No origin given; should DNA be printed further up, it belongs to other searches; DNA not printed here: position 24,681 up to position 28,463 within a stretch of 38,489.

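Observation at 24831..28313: Single ORF of about 1160 aa fusing an unknown helical domain, a pyruvyl-transferase-like domain, a GT8 glycosyltransferase and a TylF-type O-methyltransferase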

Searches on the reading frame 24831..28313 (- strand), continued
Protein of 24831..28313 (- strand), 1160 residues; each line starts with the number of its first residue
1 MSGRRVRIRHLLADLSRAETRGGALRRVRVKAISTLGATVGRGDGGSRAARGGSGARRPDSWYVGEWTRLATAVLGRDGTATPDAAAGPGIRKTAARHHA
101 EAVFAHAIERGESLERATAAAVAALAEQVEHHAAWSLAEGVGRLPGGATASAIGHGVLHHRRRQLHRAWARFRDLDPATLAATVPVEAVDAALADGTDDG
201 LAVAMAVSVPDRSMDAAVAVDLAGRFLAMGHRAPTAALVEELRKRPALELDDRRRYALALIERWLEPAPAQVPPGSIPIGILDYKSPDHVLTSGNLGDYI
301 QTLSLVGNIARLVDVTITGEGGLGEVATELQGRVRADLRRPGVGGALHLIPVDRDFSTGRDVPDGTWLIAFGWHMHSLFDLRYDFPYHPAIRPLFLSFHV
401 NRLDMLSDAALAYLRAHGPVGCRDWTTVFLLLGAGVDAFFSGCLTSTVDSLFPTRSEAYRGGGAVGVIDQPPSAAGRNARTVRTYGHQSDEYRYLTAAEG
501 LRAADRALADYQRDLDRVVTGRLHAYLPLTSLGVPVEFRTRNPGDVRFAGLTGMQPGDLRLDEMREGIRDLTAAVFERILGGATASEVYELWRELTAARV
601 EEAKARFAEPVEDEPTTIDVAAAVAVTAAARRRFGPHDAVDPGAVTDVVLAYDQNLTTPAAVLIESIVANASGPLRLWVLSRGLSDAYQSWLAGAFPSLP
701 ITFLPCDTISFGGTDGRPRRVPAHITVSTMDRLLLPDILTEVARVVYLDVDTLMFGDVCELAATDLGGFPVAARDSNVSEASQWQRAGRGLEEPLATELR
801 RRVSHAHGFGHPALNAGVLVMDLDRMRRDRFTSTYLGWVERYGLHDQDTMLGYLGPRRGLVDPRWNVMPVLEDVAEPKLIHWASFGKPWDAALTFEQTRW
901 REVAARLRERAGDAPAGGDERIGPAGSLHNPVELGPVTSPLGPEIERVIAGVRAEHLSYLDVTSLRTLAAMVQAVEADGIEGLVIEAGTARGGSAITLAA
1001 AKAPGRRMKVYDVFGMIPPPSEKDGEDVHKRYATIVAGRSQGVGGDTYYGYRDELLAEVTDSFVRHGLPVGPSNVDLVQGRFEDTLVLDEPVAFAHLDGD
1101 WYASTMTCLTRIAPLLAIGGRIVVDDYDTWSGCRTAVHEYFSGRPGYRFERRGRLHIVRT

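Call 21: find_encoding_contigs(protein=P0071, flank=8000, max_places=2)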
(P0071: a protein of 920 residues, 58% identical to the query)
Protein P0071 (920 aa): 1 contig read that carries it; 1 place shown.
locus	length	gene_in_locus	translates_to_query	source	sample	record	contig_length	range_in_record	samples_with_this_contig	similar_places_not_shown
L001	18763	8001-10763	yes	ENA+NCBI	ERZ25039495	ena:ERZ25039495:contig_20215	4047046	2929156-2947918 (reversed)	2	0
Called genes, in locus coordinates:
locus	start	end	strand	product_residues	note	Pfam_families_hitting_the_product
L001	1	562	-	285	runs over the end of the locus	PF00296:Bac_luciferase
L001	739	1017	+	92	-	-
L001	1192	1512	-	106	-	PF10041:DUF2277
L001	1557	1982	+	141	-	PF00027:cNMP_binding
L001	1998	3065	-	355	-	PF19328:DAP_DH_C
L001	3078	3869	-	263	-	PF00106:adh_short, PF08659:KR (weak), PF13561:adh_short_C2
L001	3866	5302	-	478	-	PF01946:Thi4 (faint), PF00890:FAD_binding_2, PF01266:DAO, PF12831:FAD_oxidored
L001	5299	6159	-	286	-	PF22622:MFE-2_hydrat-2_N, PF13452:FAS1_DH_region (weak), PF01575:MaoC_dehydratas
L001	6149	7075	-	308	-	PF00890:FAD_binding_2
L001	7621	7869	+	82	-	-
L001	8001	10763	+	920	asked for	PF01501:Glyco_transf_8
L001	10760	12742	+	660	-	PF07676:PD40 (faint), PF26549:Tricorn_N (faint), PF26550:Tricorn_2nd (faint), PF00561:Abhydrolase_1 (faint), PF20434:BD-FAE (faint), PF00326:Peptidase_S9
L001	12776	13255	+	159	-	PF10604:Polyketide_cyc2, PF03364:Polyketide_cyc (weak)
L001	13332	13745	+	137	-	-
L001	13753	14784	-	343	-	PF00970:FAD_binding_6, PF00175:NAD_binding_1, PF00111:Fer2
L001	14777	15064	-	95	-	-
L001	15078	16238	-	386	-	PF00355:Rieske, PF19298:KshA_C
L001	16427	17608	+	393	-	PF00441:Acyl-CoA_dh_1 (weak), PF08028:Acyl-CoA_dh_2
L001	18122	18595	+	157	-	PF12697:Abhydrolase_6 (weak), PF00561:Abhydrolase_1 (weak)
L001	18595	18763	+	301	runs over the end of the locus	PF22632:BphC_D1, PF00903:Glyoxalase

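Call 22: find_encoding_contigs(protein=P0115, flank=8000, max_places=2)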
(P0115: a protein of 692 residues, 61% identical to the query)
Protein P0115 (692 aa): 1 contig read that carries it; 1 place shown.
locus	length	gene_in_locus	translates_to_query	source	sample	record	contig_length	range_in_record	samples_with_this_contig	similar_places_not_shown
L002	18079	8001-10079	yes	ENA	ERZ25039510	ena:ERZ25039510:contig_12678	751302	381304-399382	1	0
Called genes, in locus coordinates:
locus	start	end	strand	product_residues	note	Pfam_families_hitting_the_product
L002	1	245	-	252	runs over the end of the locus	-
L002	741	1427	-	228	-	-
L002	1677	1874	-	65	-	-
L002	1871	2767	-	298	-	PF07250:Glyoxal_oxid_N (faint), PF13964:Beta-prop_Calicin (weak), PF17164:DUF5122 (faint), PF24681:Kelch_KLHDC2_KLHL20_DRC7 (weak), PF25210:Kelch_FKB95 (weak), PF07646:Kelch_2 (faint), PF13418:Beta-prop_TYW4 (weak), PF01344:Kelch_1, +1 more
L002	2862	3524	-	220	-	-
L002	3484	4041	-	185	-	PF04542:Sigma70_r2, PF08281:Sigma70_r4_2, PF04545:Sigma70_r4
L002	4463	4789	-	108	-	PF07876:Dabb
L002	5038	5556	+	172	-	PF13302:Acetyltransf_3, PF00583:Acetyltransf_1, PF08445:FR47 (weak)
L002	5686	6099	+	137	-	PF00027:cNMP_binding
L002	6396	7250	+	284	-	PF06224:AlkZ-like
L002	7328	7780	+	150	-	PF14588:YjgF_endoribonc, PF01042:Ribonuc_L-PSP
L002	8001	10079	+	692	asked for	-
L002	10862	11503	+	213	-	PF05711:TylF, PF13578:Methyltransf_24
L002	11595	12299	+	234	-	PF04298:Zn_peptidase_2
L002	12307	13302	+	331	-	PF00535:Glycos_transf_2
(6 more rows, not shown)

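Call 24: find_encoding_contigs(protein=P0005, flank=8000, max_places=2)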
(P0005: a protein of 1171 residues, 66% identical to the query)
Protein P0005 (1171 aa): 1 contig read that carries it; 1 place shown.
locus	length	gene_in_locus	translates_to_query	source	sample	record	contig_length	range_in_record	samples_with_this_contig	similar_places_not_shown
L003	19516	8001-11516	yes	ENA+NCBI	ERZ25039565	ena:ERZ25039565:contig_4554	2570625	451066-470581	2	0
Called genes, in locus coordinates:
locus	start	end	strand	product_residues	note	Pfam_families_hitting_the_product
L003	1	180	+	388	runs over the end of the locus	PF08240:ADH_N, PF16912:Glu_dehyd_C (faint), PF00107:ADH_zinc_N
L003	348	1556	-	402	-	PF04542:Sigma70_r2 (weak), PF08281:Sigma70_r4_2, PF20239:DUF6596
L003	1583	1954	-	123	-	PF03795:YCII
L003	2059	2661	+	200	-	PF14117:DUF4287 (weak), PF08327:AHSA1 (faint)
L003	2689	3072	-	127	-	PF13564:DoxX_2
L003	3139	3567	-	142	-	-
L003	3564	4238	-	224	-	PF00440:TetR_N, PF21597:TetR_C_43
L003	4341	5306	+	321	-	PF08240:ADH_N, PF00107:ADH_zinc_N, PF13602:ADH_zinc_N_2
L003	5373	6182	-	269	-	PF12730:ABC2_membrane_4 (weak), PF10920:DUF2705 (weak)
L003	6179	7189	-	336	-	PF00005:ABC_tran, PF13304:AAA_21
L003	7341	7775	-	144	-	PF00571:CBS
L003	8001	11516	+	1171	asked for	PF01501:Glyco_transf_8, PF05711:TylF, PF13578:Methyltransf_24 (weak)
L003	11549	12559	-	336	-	PF00248:Aldo_ket_red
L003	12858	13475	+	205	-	PF01047:MarR, PF12802:MarR_2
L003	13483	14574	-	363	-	PF06224:AlkZ-like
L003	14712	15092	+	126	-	PF01022:HTH_5, PF12840:HTH_20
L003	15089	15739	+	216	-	PF08327:AHSA1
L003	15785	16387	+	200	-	PF07336:ABATE, PF11706:zf-CGNR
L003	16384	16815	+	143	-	PF01042:Ribonuc_L-PSP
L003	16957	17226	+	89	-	-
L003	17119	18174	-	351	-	PF07690:MFS_1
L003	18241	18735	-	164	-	PF12840:HTH_20 (faint), PF12802:MarR_2, PF01047:MarR, PF13463:HTH_27 (weak), PF22166:WHD_ArnR1 (weak)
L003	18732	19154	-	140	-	-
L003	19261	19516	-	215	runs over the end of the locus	PF01872:RibD_C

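Call 25: find_encoding_contigs(protein=P0024, flank=8000, max_places=2)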
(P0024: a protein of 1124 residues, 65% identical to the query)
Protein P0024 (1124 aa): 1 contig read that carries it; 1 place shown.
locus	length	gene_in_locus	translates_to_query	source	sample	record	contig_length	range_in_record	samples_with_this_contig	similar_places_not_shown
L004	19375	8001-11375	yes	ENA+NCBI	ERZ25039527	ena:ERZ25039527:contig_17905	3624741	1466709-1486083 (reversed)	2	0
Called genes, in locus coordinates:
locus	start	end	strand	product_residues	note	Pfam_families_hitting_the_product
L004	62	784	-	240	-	-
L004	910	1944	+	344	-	-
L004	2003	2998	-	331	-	PF02733:Dak1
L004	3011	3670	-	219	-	PF02734:Dak2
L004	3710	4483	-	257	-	PF00702:Hydrolase, PF13419:HAD_2, PF13242:Hydrolase_like (weak)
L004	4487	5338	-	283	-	PF01116:F_bP_aldolase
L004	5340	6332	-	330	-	PF12802:MarR_2 (faint), PF04198:Sugar-bind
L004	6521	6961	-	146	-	-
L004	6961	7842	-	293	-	PF00795:CN_hydrolase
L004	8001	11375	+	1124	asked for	PF01501:Glyco_transf_8, PF05711:TylF, PF13578:Methyltransf_24 (weak)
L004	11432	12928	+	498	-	PF21686:LigD_Prim-Pol, PF01896:DNA_primase_S (weak)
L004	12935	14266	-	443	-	PF01435:Peptidase_M48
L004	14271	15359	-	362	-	PF01068:DNA_ligase_A_M, PF04679:DNA_ligase_A_C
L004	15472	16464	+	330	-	PF14257:DUF4349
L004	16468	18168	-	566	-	PF13687:DUF4153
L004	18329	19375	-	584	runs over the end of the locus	PF00390:malic, PF03949:Malic_M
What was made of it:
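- Tried and rejected: Functional link to the adjacent LigD primase-polymerase: considered because the gap is 17 nt and the adjacency recurs in L004 (call 25).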

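Call 37: search_protein_families(library=pfam, proteins=[P0094, P0098, P0105, P0110, P0119, P0102, P0051, P0037], max_evalue=1)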
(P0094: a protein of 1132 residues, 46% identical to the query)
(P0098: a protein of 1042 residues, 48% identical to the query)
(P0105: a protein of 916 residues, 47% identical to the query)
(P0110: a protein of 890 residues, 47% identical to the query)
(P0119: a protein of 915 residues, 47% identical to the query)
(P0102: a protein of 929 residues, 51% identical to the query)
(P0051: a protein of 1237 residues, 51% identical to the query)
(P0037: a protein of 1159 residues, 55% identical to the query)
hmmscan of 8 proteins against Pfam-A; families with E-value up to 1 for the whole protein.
P0094 (1132 aa): 7 families
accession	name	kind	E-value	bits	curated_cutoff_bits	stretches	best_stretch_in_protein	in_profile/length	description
PF05711.17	TylF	-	6.3e-22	78.5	23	1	929-1110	73-245/264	Macrocin-O-methyltransferase (TylF)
PF01501.26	Glyco_transf_8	-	2.9e-21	76.6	24.3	1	632-872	2-251/253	Glycosyl transferase family 8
PF13578.12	Methyltransf_24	-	3.6e-07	31.5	26.3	1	952-1094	1-105/105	Methyltransferase domain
PF04230.19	PS_pyruv_trans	-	2.6e-06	28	25.3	1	381-523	103-276/280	Polysaccharide pyruvyl transferase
PF18404.7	Glyco_transf_24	-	0.0049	16.8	25.7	1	705-755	77-128/268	Glucosyltransferase 24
PF04989.18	RMNT_CmcI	-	0.056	13.6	23.2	1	936-968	21-53/206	Rhamnosyl O-methyltransferase/CmcI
PF18274.6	V_ATPase_prox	-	0.13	12.7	27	1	210-243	6-38/52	Vacuolar ATPase Subunit I N-terminal proximal lobe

P0098 (1042 aa): 2 families
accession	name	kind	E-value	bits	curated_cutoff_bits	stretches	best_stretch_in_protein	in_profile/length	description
PF01501.26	Glyco_transf_8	-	2.2e-25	90.1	24.3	1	667-906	1-250/253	Glycosyl transferase family 8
PF18404.7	Glyco_transf_24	-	0.063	13.1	25.7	1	682-788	18-126/268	Glucosyltransferase 24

P0105 (916 aa): 5 families
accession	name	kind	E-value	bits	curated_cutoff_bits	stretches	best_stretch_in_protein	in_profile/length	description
PF01501.26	Glyco_transf_8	-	8.3e-24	85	24.3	1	652-891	2-251/253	Glycosyl transferase family 8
PF04230.19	PS_pyruv_trans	-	0.0004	20.8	25.3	1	414-540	117-273/280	Polysaccharide pyruvyl transferase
PF18404.7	Glyco_transf_24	-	0.0011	18.9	25.7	1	660-772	12-126/268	Glucosyltransferase 24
PF25803.1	Spectrin_SYNE1_2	-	0.0069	17.1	27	1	565-609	16-60/113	Nesprin-1, spectrin repeats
PF06474.18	LPAM_MltD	-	0.75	10.5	24.8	0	175-194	7-26/34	MltD lipid attachment motif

P0110 (890 aa): 3 families
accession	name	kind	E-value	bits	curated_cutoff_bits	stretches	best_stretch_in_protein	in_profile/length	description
PF01501.26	Glyco_transf_8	-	3.1e-22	79.8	24.3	1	689-856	81-251/253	Glycosyl transferase family 8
PF04230.19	PS_pyruv_trans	-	0.0028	18.1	25.3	1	280-507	60-276/280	Polysaccharide pyruvyl transferase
PF18404.7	Glyco_transf_24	-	0.16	11.8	25.7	1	692-738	80-127/268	Glucosyltransferase 24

P0119 (915 aa): 3 families
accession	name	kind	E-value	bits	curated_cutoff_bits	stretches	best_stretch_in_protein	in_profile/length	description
PF01501.26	Glyco_transf_8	-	1.8e-26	93.7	24.3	1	649-890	2-251/253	Glycosyl transferase family 8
PF04230.19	PS_pyruv_trans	-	0.0012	19.2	25.3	1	404-535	110-273/280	Polysaccharide pyruvyl transferase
PF18404.7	Glyco_transf_24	-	0.0029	17.5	25.7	1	658-770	13-127/268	Glucosyltransferase 24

P0102 (929 aa): 3 families
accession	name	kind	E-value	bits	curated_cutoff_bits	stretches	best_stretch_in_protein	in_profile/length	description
PF01501.26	Glyco_transf_8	-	4.5e-08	33.4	24.3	1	743-901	89-250/253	Glycosyl transferase family 8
PF25803.1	Spectrin_SYNE1_2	-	0.027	15.2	27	1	579-624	14-59/113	Nesprin-1, spectrin repeats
PF04230.19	PS_pyruv_trans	-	0.17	12.2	25.3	1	428-479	114-167/280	Polysaccharide pyruvyl transferase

P0051 (1237 aa): 6 families
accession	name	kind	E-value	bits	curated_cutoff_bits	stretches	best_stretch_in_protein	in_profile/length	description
PF05711.17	TylF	-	2.6e-28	99.4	23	1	985-1170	69-245/264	Macrocin-O-methyltransferase (TylF)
PF01501.26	Glyco_transf_8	-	9.1e-23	81.6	24.3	1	680-918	2-250/253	Glycosyl transferase family 8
PF13578.12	Methyltransf_24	-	1.3e-07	32.8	26.3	1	1012-1154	1-105/105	Methyltransferase domain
PF18404.7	Glyco_transf_24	-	0.016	15.1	25.7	1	754-800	79-126/268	Glucosyltransferase 24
PF13577.12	SnoaL_4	-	0.099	13.1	24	1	1084-1118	7-41/126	SnoaL-like domain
PF13006.12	Nterm_IS4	-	0.5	11.1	25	0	209-234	4-29/95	Insertion element 4 transposase N-terminal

P0037 (1159 aa): 4 families
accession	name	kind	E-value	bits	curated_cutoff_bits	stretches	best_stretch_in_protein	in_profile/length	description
PF01501.26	Glyco_transf_8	-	9.6e-26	91.3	24.3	1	664-904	2-251/253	Glycosyl transferase family 8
PF05711.17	TylF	-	4.8e-24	85.5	23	1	956-1137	70-242/264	Macrocin-O-methyltransferase (TylF)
PF13578.12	Methyltransf_24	-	5e-08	34.2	26.3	1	982-1124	1-105/105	Methyltransferase domain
PF18404.7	Glyco_transf_24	-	0.014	15.3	25.7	1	746-785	87-127/268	Glucosyltransferase 24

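Call 65: find_encoding_contigs(protein=P0110, flank=10000, max_places=1)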
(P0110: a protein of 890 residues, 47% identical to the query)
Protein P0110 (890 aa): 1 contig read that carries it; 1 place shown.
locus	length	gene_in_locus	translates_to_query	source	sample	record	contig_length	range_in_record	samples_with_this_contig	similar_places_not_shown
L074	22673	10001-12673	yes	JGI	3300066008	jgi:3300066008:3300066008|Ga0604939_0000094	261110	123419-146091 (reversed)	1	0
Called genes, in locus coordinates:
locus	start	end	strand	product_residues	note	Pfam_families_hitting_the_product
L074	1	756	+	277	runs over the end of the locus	PF00160:Pro_isomerase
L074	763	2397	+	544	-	PF07969:Amidohydro_3, PF01979:Amidohydro_1 (weak)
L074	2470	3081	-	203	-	PF05724:TPMT, PF03848:TehB (weak), PF13489:Methyltransf_23, PF08241:Methyltransf_11, PF08242:Methyltransf_12, PF13649:Methyltransf_25, PF13847:Methyltransf_31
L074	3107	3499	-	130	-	PF11236:DUF3037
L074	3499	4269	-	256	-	PF20613:HipA_2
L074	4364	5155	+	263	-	PF00561:Abhydrolase_1, PF12146:Hydrolase_4, PF12697:Abhydrolase_6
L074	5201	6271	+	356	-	PF14378:PAP2_3, PF01569:PAP2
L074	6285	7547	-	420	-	PF17164:DUF5122 (weak)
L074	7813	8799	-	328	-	PF04616:Glyco_hydro_43 (faint), PF00251:Glyco_hydro_32N, PF22847:Glyco_hydro_43_rel (faint)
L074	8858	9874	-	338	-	-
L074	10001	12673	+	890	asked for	PF01501:Glyco_transf_8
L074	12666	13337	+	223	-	PF05711:TylF, PF13578:Methyltransf_24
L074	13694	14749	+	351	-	-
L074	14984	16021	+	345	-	PF00563:EAL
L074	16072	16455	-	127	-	-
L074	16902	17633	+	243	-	PF13338:AbiEi_4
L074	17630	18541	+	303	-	PF08843:AbiEii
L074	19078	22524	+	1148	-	PF03699:UPF0182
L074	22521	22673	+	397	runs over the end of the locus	PF01699:Na_Ca_ex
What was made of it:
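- In L074 TylF is a separate gene overlapping the GT8 stop codon (call 65).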

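Call 66: find_encoding_contigs(protein=P0105, flank=10000, max_places=1)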
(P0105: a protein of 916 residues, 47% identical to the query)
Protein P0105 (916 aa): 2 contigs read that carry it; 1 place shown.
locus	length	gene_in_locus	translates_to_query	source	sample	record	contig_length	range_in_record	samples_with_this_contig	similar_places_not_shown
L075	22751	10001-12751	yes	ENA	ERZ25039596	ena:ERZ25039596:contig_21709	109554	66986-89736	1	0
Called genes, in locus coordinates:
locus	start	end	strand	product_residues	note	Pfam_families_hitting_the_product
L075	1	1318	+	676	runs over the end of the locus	PF06480:FtsH_ext, PF00004:AAA, PF17862:AAA_lid_3, PF01434:Peptidase_M41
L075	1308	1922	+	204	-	PF01227:GTP_cyclohydroI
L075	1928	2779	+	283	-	PF00809:Pterin_bind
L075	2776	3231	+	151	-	PF13577:SnoaL_4, PF13474:SnoaL_3, PF14534:DUF4440 (weak), PF12680:SnoaL_2 (faint)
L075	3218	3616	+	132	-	PF02152:FolB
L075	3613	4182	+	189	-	PF01288:HPPK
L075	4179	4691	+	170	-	PF11377:DUF3180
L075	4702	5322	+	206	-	-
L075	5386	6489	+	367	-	PF13508:Acetyltransf_7 (faint), PF00583:Acetyltransf_1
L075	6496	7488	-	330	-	PF00005:ABC_tran, PF13304:AAA_21 (faint)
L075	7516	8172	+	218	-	PF00528:BPD_transp_1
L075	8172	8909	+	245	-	PF00528:BPD_transp_1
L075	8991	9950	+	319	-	PF04069:OpuAC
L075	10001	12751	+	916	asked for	PF01501:Glyco_transf_8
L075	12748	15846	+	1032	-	PF04464:Glyphos_transf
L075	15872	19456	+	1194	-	PF00535:Glycos_transf_2, PF10111:Glyco_tranf_2_2 (weak), PF13641:Glyco_tranf_2_3, PF04464:Glyphos_transf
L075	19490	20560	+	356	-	PF13469:Sulfotransfer_3 (weak)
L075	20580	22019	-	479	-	PF01128:IspD, PF12804:NTP_transf_3, PF00106:adh_short, PF13561:adh_short_C2, PF23441:SDR (weak)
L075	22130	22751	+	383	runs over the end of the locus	-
